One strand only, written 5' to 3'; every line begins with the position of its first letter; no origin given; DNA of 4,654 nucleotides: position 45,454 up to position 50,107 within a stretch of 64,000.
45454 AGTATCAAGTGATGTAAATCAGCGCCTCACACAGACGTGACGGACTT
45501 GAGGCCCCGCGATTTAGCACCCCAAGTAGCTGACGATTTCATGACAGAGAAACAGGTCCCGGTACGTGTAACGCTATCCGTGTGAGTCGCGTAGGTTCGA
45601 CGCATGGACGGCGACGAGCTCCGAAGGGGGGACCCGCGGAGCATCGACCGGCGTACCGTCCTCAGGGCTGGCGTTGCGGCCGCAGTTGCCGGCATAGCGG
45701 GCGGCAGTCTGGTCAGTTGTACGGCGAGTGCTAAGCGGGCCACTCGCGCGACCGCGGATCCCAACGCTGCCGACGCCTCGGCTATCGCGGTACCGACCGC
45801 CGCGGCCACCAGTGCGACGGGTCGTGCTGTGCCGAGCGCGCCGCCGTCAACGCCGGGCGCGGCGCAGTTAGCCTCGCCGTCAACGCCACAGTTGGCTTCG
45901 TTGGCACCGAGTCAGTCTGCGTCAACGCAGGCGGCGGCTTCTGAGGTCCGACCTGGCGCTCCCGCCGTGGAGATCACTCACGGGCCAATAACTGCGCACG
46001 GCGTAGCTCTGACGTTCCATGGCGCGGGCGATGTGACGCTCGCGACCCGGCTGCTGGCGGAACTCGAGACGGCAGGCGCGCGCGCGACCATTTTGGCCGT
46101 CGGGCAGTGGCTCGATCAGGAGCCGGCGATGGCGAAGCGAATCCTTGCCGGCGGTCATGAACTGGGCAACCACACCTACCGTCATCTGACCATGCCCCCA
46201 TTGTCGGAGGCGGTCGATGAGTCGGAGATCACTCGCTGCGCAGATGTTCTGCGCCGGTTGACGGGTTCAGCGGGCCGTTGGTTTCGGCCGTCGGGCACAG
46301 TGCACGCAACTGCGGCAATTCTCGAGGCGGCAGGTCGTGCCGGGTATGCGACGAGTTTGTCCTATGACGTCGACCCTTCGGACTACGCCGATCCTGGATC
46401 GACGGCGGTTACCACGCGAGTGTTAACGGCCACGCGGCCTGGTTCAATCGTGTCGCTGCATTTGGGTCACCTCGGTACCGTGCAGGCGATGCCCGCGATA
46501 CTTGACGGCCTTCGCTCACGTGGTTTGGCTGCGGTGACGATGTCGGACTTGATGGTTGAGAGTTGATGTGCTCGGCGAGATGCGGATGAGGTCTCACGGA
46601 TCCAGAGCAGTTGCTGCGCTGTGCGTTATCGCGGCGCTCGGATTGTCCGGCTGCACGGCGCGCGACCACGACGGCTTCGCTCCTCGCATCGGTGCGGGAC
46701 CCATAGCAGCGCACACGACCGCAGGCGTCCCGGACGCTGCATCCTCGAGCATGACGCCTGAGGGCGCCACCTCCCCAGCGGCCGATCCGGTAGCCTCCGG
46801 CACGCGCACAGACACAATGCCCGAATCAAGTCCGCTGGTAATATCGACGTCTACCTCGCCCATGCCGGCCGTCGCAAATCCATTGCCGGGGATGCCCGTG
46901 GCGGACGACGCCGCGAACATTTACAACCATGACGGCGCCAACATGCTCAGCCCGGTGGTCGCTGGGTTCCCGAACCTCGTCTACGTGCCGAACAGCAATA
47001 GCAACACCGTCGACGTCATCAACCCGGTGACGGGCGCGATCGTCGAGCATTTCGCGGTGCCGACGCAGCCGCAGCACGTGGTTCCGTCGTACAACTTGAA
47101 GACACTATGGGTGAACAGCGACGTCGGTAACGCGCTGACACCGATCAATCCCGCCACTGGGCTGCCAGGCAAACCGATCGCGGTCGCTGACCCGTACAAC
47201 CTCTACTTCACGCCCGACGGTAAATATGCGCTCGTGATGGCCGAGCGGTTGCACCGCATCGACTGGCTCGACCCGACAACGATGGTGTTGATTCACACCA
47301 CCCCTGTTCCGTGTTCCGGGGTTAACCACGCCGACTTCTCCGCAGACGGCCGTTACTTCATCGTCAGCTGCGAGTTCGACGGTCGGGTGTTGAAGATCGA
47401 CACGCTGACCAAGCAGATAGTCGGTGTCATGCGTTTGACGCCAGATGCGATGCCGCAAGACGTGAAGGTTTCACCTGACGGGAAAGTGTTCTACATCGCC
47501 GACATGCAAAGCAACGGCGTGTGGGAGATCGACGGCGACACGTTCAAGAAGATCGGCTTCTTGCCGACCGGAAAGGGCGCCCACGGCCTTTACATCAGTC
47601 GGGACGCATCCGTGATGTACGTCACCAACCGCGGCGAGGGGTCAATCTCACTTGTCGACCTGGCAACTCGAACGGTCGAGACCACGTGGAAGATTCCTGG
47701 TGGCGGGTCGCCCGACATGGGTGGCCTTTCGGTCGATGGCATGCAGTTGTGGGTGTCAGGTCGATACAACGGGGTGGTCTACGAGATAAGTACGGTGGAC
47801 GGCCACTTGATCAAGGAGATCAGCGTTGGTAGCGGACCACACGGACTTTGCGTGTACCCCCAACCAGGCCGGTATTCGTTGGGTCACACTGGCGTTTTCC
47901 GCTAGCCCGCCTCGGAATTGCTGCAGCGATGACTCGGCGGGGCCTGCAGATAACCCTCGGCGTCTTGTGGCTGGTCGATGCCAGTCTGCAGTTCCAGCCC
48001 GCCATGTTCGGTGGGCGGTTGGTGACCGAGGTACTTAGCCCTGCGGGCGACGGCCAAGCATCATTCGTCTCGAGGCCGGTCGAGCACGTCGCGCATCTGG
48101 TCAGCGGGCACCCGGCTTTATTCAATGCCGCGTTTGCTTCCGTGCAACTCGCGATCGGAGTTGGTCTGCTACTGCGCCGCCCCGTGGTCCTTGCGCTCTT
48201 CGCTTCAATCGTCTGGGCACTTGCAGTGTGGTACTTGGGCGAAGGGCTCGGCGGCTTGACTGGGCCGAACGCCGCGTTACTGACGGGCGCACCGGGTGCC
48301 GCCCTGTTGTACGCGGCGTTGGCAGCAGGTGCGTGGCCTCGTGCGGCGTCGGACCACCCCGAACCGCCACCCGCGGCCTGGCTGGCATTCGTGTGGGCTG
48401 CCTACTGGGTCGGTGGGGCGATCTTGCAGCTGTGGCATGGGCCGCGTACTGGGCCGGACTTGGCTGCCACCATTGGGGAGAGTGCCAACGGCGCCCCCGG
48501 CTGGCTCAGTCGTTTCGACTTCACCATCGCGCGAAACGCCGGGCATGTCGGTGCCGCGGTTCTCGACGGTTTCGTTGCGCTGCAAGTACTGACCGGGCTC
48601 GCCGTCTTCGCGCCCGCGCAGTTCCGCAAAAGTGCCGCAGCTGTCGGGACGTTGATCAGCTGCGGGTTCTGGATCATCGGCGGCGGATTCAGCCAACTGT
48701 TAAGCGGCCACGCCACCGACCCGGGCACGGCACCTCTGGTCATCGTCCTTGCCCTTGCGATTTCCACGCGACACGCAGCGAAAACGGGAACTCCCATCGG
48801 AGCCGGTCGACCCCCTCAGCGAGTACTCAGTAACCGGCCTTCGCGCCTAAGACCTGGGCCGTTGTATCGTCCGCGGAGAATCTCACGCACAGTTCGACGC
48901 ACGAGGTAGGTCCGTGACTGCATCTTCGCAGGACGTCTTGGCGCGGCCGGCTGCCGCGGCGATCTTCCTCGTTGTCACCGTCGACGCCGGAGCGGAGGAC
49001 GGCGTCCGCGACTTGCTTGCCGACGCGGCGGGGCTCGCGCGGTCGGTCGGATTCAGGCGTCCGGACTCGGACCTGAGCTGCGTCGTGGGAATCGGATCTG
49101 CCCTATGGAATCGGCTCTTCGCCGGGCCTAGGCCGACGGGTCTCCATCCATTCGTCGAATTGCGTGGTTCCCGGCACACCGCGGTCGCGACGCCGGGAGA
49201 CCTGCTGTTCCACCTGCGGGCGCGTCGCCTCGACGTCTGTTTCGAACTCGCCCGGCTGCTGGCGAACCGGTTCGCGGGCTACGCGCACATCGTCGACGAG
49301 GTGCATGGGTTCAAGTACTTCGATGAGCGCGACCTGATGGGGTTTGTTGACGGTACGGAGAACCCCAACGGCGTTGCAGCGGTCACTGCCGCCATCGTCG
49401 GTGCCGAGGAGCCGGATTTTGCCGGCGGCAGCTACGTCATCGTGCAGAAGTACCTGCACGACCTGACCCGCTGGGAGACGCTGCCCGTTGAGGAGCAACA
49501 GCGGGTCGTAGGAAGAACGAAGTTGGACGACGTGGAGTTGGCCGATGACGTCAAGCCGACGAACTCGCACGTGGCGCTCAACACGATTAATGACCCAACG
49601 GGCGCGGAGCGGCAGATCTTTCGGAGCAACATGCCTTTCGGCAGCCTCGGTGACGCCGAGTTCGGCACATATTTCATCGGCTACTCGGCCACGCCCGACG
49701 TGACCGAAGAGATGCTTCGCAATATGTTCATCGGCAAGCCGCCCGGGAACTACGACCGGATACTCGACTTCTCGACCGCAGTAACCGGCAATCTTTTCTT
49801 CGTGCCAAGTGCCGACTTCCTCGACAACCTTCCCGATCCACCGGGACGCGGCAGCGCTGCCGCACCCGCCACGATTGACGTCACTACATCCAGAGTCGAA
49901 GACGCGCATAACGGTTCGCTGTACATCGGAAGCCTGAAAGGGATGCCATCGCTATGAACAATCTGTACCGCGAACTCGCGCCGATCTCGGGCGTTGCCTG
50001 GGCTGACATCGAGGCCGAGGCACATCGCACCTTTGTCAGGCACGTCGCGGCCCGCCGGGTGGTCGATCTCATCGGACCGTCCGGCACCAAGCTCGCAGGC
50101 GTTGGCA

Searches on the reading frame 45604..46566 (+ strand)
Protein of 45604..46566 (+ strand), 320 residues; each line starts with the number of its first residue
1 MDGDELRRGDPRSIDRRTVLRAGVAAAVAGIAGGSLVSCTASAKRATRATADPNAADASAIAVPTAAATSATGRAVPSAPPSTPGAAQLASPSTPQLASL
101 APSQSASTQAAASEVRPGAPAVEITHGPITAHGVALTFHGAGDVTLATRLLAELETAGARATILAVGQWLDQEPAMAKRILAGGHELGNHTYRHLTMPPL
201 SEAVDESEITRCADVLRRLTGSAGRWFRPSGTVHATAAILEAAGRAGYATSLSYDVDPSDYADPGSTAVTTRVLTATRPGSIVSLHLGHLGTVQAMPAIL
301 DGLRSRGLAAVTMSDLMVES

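Call 102: search_protein_families(library=pfam, proteins=[window:45604-46566:+], max_evalue=0.001)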
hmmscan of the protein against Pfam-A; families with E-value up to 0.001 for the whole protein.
window:45604-46566:+ (320 aa): 1 family
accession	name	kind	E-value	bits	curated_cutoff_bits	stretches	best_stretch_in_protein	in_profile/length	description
PF01522.26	Polysacc_deac_1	-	7.3e-20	71.6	23.1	1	132-249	7-122/124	Polysaccharide deacetylase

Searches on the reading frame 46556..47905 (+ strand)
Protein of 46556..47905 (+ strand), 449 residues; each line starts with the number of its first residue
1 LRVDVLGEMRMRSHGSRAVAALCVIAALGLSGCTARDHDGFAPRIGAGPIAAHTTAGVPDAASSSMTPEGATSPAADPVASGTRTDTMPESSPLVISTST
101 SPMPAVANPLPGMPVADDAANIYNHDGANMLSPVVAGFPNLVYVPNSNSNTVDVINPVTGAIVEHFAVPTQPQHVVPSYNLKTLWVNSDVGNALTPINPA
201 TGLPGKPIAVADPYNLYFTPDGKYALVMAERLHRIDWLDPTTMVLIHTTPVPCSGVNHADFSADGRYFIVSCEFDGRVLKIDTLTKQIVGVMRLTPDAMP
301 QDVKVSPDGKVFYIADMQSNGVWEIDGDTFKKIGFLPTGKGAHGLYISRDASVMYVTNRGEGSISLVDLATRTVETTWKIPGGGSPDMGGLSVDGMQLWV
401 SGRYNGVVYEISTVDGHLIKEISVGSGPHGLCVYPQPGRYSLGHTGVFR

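Call 64: search_protein_families(library=pfam, proteins=[window:46556-47905:+], max_evalue=0.00001)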
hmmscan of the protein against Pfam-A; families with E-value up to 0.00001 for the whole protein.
window:46556-47905:+ (449 aa): 1 family
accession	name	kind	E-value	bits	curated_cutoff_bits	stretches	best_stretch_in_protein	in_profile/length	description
PF21783.3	YNCE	-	2.4e-26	93.3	27.1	1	141-432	41-332/339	YNCE-like beta-propeller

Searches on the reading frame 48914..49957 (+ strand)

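Call 102: search_protein_families(library=pfam, proteins=[window:48914-49957:+], max_evalue=0.001)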
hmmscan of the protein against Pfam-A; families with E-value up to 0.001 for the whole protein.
window:48914-49957:+ (347 aa): 2 families
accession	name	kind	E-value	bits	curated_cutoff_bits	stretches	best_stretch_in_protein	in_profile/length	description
PF20628.3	Dyp_perox_C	-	7.7e-58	195.3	20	1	137-301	1-165/166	Dyp-type peroxidase, C-terminal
PF04261.18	Dyp_perox_N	-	3.3e-31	108.7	20.4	1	8-134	4-146/146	Dyp-type peroxidase, N-terminal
